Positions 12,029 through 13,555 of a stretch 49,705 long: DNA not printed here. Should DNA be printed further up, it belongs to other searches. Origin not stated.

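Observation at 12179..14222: HAO-like octahaem cytochrome c coupled to an unrecognised internally duplicated 8-TM His-rich membrane protein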

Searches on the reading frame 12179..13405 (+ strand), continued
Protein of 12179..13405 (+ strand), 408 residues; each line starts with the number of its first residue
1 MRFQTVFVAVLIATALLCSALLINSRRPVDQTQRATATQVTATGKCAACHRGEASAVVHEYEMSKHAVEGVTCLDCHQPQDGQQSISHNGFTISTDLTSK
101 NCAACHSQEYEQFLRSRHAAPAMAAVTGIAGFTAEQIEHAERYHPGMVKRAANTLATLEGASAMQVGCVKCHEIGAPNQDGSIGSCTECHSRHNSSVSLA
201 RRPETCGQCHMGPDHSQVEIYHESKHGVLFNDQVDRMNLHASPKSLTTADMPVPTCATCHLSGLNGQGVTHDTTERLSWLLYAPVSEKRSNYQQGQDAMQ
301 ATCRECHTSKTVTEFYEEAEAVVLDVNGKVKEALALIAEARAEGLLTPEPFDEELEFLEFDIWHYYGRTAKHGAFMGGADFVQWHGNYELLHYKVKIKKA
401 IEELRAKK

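Call 24: search_solved_structures(query=A3, max_evalue=0.00001, show_alignments=5)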
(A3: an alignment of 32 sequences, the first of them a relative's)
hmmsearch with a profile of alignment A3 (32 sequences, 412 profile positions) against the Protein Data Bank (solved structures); distinct sequences matched with E-value up to 0.00001: 8.
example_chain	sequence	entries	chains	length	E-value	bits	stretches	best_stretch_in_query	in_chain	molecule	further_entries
4qo5_A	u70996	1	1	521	9.6e-47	162.9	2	70-285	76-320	Hypothetical multiheme protein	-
4fas_A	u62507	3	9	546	7.8e-29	103.9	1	68-349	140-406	Hydroxylamine oxidoreductase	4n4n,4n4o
6m0p_A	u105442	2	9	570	9.4e-29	103.6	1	68-349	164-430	Aerobic hydroxylamine oxidoreductase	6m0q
1fgj_A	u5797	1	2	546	1.1e-28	103.4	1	68-349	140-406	HYDROXYLAMINE OXIDOREDUCTASE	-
6h5l_A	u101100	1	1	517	1.2e-23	86.7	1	70-267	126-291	Similar to hydroxylamine oxidoreductase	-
6t5e_A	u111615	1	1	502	9.2e-23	83.9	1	163-350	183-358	Hydroxylamine oxidoreductase-like protein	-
4n4j_A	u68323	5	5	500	2e-22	82.8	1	163-350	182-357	hydroxylamine oxidoreductase | Similar to hydroxylamine oxidoreductase hao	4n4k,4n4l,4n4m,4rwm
6hif_G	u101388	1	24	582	3.4e-19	72.1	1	45-364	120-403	Hydrazine dehydrogenase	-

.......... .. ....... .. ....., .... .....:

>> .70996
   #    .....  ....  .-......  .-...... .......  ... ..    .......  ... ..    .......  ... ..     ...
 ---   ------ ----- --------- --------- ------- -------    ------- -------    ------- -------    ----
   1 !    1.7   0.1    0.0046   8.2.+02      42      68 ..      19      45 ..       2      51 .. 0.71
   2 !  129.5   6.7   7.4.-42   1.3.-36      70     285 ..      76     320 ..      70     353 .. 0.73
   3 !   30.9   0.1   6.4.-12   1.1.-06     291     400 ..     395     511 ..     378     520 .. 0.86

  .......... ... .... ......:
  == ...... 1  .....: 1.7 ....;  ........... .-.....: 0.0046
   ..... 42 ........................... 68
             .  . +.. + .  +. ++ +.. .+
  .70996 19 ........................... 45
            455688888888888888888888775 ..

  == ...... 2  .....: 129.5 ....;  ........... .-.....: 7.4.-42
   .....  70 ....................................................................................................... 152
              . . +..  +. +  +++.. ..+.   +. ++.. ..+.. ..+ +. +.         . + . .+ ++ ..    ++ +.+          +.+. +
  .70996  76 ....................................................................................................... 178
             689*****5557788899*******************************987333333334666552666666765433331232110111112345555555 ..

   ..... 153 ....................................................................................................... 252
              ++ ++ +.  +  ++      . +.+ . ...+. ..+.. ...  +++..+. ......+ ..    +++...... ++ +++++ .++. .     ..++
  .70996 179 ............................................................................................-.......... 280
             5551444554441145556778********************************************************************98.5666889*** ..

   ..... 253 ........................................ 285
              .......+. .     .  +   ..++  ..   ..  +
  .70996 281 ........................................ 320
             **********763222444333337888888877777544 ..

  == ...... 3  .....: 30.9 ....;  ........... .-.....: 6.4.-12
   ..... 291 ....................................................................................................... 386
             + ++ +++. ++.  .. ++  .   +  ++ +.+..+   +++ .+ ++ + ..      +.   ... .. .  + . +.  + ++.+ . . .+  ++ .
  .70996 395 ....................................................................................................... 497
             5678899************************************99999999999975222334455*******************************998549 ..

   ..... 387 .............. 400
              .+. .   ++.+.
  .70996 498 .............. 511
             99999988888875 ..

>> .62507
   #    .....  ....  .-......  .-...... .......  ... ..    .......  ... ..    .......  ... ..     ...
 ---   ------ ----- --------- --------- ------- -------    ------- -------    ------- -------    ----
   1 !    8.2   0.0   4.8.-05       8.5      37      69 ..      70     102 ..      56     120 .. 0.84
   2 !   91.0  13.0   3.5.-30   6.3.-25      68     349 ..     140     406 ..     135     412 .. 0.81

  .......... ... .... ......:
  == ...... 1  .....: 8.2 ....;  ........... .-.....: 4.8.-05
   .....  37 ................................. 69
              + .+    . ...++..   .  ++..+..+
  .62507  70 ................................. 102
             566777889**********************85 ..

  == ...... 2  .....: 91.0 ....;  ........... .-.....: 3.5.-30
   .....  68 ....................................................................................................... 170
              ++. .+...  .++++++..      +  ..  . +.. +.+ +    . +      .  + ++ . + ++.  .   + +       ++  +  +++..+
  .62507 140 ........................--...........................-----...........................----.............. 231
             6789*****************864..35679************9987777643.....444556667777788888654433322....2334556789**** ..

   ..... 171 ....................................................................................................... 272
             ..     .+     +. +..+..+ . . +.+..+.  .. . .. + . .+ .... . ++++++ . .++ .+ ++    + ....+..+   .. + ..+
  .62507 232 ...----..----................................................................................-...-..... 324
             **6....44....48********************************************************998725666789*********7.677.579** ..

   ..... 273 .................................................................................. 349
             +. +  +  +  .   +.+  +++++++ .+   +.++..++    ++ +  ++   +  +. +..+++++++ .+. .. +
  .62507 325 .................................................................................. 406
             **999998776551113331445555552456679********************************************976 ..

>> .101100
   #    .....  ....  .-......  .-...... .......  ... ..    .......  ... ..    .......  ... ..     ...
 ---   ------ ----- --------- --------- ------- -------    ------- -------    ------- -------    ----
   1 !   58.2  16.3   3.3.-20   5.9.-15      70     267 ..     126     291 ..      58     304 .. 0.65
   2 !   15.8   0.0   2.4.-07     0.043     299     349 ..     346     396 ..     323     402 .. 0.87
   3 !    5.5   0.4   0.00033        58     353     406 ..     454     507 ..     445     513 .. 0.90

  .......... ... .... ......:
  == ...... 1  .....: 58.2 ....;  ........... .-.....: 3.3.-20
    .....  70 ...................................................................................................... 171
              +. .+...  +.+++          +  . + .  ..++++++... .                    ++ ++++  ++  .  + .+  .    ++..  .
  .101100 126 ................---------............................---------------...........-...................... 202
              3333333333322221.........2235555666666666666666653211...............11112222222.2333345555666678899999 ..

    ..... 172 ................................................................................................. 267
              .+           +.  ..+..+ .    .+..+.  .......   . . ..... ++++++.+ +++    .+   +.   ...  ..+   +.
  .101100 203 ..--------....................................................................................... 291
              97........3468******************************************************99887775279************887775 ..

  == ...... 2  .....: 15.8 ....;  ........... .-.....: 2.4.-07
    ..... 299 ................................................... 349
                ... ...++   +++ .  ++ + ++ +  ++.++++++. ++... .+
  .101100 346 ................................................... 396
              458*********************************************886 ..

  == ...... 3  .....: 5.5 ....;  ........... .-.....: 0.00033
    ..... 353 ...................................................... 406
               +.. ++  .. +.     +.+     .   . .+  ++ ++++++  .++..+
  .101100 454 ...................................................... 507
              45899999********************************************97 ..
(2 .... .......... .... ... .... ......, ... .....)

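Call 44: find_encoding_contigs(protein=P0121, flank=6000, max_places=4)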
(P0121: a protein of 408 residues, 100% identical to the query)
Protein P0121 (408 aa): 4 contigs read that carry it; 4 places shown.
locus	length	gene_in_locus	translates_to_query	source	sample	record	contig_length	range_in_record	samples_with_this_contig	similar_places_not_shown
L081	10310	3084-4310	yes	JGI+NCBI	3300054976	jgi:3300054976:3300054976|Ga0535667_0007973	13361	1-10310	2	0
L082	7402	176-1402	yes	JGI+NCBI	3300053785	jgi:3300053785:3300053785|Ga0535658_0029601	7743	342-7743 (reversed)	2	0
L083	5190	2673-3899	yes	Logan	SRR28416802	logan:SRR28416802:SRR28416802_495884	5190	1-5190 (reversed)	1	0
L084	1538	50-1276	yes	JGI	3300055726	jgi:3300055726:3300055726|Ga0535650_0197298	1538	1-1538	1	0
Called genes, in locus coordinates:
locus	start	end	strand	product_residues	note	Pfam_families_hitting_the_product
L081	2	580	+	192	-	PF16861:Carbam_trans_C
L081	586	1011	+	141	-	-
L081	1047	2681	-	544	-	PF13620:CarboxypepD_reg (faint)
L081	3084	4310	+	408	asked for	PF03264:Cytochrom_NNT (faint), PF13435:Cytochrome_C554 (faint), PF14522:Cytochrome_C7 (faint), PF22113:Mtrc-MtrF_II-IV_dom (faint), PF09699:Paired_CXXCH_1 (faint), PF02335:Cytochrom_C552 (weak), PF13447:Multi-haem_cyto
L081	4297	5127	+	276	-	-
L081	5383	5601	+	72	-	PF19451:DUF5989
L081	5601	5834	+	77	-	PF19451:DUF5989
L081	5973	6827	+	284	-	PF00140:Sigma70_r1_2, PF04542:Sigma70_r2, PF04539:Sigma70_r3 (weak), PF04545:Sigma70_r4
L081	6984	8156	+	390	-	PF04055:Radical_SAM, PF06969:HemN_C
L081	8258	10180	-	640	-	-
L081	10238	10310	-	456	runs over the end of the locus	-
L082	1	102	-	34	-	?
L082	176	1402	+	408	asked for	PF03264:Cytochrom_NNT (faint), PF13435:Cytochrome_C554 (faint), PF14522:Cytochrome_C7 (faint), PF22113:Mtrc-MtrF_II-IV_dom (faint), PF09699:Paired_CXXCH_1 (faint), PF02335:Cytochrom_C552 (weak), PF13447:Multi-haem_cyto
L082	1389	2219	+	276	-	-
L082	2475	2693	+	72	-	PF19451:DUF5989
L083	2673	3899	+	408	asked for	PF03264:Cytochrom_NNT (faint), PF13435:Cytochrome_C554 (faint), PF14522:Cytochrome_C7 (faint), PF22113:Mtrc-MtrF_II-IV_dom (faint), PF09699:Paired_CXXCH_1 (faint), PF02335:Cytochrom_C552 (weak), PF13447:Multi-haem_cyto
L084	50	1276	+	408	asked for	PF03264:Cytochrom_NNT (faint), PF13435:Cytochrome_C554 (faint), PF14522:Cytochrome_C7 (faint), PF22113:Mtrc-MtrF_II-IV_dom (faint), PF09699:Paired_CXXCH_1 (faint), PF02335:Cytochrom_C552 (weak), PF13447:Multi-haem_cyto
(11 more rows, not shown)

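Call 46: find_encoding_contigs(protein=P0170, flank=5000, max_places=2)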
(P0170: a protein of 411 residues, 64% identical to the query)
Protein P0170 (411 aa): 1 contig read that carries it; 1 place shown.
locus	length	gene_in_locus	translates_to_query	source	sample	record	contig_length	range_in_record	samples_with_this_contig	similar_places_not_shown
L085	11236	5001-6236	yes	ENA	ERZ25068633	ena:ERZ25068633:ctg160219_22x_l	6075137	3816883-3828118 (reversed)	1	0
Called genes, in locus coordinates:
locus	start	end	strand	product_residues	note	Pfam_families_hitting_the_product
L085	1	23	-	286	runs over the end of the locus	PF05721:PhyH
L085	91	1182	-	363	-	PF13439:Glyco_transf_4, PF13579:Glyco_trans_4_4, PF00534:Glycos_transf_1, PF13692:Glyco_trans_1_4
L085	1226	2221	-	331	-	PF13793:Pribosyltran_N, PF00156:Pribosyltran, PF14572:Pribosyl_synth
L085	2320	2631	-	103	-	-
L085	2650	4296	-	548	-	PF01676:Metalloenzyme, PF06415:iPGM_N, PF01663:Phosphodiest (weak), PF00884:Sulfatase (weak)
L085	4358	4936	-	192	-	PF05685:Uma2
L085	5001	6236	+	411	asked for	PF13435:Cytochrome_C554 (faint), PF14522:Cytochrome_C7 (faint), PF09699:Paired_CXXCH_1 (faint), PF13447:Multi-haem_cyto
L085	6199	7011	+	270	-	-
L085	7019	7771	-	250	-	PF13385:Laminin_G_3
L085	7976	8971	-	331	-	PF13145:Rotamase_2 (faint), PF00089:Trypsin, PF13365:Trypsin_2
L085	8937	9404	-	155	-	PF01609:DDE_Tnp_1, PF13612:DDE_Tnp_1_3, PF13586:DDE_Tnp_1_2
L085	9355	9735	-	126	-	PF13340:DUF4096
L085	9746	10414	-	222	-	-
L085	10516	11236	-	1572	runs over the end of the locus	PF13195:DUF4011, PF13086:AAA_11 (weak), PF13604:AAA_30 (faint), PF13245:AAA_19 (faint), PF13086:AAA_11 (weak), PF13087:AAA_12, PF18741:MTES_1575, PF11784:DUF3320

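Call 47: find_encoding_contigs(protein=P0222, flank=5000, max_places=2)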
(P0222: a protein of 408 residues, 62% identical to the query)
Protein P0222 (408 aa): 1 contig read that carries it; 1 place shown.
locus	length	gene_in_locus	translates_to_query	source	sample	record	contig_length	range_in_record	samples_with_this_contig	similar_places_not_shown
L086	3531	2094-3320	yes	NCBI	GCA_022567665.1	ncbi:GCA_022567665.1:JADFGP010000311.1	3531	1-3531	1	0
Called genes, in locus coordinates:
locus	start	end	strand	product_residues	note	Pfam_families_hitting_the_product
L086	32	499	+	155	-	-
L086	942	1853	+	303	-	PF07485:DUF1529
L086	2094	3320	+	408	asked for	PF13435:Cytochrome_C554 (faint), PF14522:Cytochrome_C7 (faint), PF09699:Paired_CXXCH_1 (faint), PF02335:Cytochrom_C552 (weak), PF13447:Multi-haem_cyto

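Call 48: find_related_loci(query=A3, collection=metagenome_contigs, flank=3000)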
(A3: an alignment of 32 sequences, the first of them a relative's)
Query A3 (408 aa) in metagenome_contigs; peptide patterns used: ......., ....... (x = any residue, [..] = any of these).
600 stretches matched a pattern (row limit reached: there are more); 458 encode a relative of the query (tblastn E <= 1e-3); the best 80 are kept; 80 distinct loci.
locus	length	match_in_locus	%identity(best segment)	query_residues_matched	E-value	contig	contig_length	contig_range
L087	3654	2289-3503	65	3-405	0e+0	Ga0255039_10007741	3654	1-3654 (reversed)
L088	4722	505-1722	63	3-408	0e+0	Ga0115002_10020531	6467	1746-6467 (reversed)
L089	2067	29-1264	62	1-408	0e+0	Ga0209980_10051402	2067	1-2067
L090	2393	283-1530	62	1-407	0e+0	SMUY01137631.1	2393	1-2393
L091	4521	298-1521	63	1-408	0e+0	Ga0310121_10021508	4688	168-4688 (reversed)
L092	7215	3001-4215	62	1-405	3e-180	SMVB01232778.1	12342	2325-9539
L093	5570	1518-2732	61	1-405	0e+0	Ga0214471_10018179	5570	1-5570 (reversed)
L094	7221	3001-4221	61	1-407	3e-179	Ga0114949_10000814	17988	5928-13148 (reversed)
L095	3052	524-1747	63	1-408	0e+0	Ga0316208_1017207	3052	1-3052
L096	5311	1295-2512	63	3-408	0e+0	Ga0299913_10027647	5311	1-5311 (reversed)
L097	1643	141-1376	61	1-408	0e+0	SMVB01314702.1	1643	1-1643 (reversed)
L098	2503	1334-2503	65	1-390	0e+0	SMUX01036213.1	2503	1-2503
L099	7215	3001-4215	61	1-405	7e-177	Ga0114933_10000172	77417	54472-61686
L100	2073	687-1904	62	1-407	0e+0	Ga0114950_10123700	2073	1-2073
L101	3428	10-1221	62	1-404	0e+0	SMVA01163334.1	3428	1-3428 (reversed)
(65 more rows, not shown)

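Call 57: predict_structure(alignment_id=A3)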
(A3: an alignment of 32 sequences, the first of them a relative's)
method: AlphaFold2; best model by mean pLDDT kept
length: 408 residues; sequences in the alignment: 32
mean_pLDDT: 71.2   pTM: 0.55
mean pLDDT of the five models: 71.2, 70.6, 68.3, 66.6, 66.5
residues with pLDDT >= 90: 55; 70-90: 175; 50-70: 134; < 50: 44
segments of 3 or more residues with pLDDT < 50: 205-216, 256-286
pLDDT, mean of each block of 10 residues (from residue 1): 82 91 72 52 56 59 74 83 85 87 81 78 86 91 79 66 75 86 80 62 48 41 63 78 65 52 42 36 46 65 66 76 77 90 88 83 70 57 69 91 93
secondary structure, 60 per line:
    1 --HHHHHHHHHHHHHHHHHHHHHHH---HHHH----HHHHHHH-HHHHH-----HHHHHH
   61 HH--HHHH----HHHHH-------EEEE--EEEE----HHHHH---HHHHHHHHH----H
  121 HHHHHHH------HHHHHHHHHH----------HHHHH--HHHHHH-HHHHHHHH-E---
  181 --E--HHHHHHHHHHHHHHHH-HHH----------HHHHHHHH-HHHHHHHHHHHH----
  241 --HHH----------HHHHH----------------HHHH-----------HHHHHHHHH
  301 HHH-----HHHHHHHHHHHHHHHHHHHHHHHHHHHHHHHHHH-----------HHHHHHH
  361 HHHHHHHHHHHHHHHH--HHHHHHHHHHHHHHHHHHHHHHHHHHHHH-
elements in order: H3-25 H29-32 H37-43 H45-49 H55-62 H65-68 H73-77 E85-88 E91-94 H99-103 H107-115 H120-127 H134-143 H154-158 H161-166 H168-175 H186-201 H216-223 H225-236 H256-260 H277-280 H292-303 H309-342 H354-376 H379-407

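Call 61: fold_search(model_id=the predicted structure, library=pdb)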
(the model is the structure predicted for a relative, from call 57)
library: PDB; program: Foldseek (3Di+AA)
matches with E <= 10: 60; with E <= 0.001: 5
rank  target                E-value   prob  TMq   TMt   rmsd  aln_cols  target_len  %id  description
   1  6h5l_A                2.1e-06  1.00  0.52  0.43   7.6       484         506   17  Kuenenia stuttgartiensis reducing HAO-like protein complex Kustc0457/Kustc0458 (released 2019-04-10)
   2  4qo5                  3.6e-06  1.00  0.50  0.41   9.8       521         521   20  Hypothetical multiheme protein (released 2015-12-23)
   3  6hif_A                1.4e-05  1.00  0.50  0.40   6.7       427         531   19  Kuenenia stuttgartiensis hydrazine dehydrogenase complex (released 2019-04-17)
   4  1fgj_A                1.8e-05  1.00  0.52  0.44   7.4       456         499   18  X-RAY STRUCTURE OF HYDROXYLAMINE OXIDOREDUCTASE (released 1998-03-04)
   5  4n4n_A                9.2e-05  1.00  0.47  0.39   8.2       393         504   20  Nitrosomonas europea HAO (released 2013-12-11)
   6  8bcx_B                3.0e-01  0.35  0.24  0.23  16.8       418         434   13  Crystal structure of NrfA-1 from Geobacter metallireducens (released 2023-08-30)
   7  8bcx_A                4.2e-01  0.47  0.29  0.28  14.7       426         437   11  Crystal structure of NrfA-1 from Geobacter metallireducens (released 2023-08-30)
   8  8bcx_D                4.7e-01  0.44  0.29  0.27  15.0       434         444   12  Crystal structure of NrfA-1 from Geobacter metallireducens (released 2023-08-30)
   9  8bcx_C                7.7e-01  0.84  0.19  0.18   5.7       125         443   15  Crystal structure of NrfA-1 from Geobacter metallireducens (released 2023-08-30)
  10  4wjy_A                7.7e-01  0.23  0.22  0.21  18.8       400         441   13  Esherichia coli nitrite reductase NrfA H264N (released 2015-03-11)
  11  1oah_A                8.8e-01  0.18  0.17  0.15  14.0       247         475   12  Cytochrome c Nitrite Reductase from Desulfovibrio desulfuricans ATCC 27774: The relevance of the two calcium sites in  (released 2003-05-08)
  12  2j7a_D                1.1e+00  0.10  0.18  0.16  18.1       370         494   12  Crystal structure of cytochrome c nitrite reductase NrfHA complex from Desulfovibrio vulgaris (released 2006-12-06)
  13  3oe9_A                1.2e+00  0.10  0.14  0.14  21.5       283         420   11  Crystal structure of the chemokine CXCR4 receptor in complex with a small molecule antagonist IT1t in P1 spacegroup (released 2010-10-27)
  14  2rf7_A                1.3e+00  0.16  0.22  0.21  19.2       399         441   12  Crystal structure of the escherichia coli nrfa mutant Q263E (released 2008-03-25)
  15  3rkh_A                2.0e+00  0.69  0.20  0.16   4.8       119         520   16  Structure of the Thioalkalivibrio nitratireducens cytochrome c nitrite reductase in a complex with nitrite (full occup (released 2011-06-15)
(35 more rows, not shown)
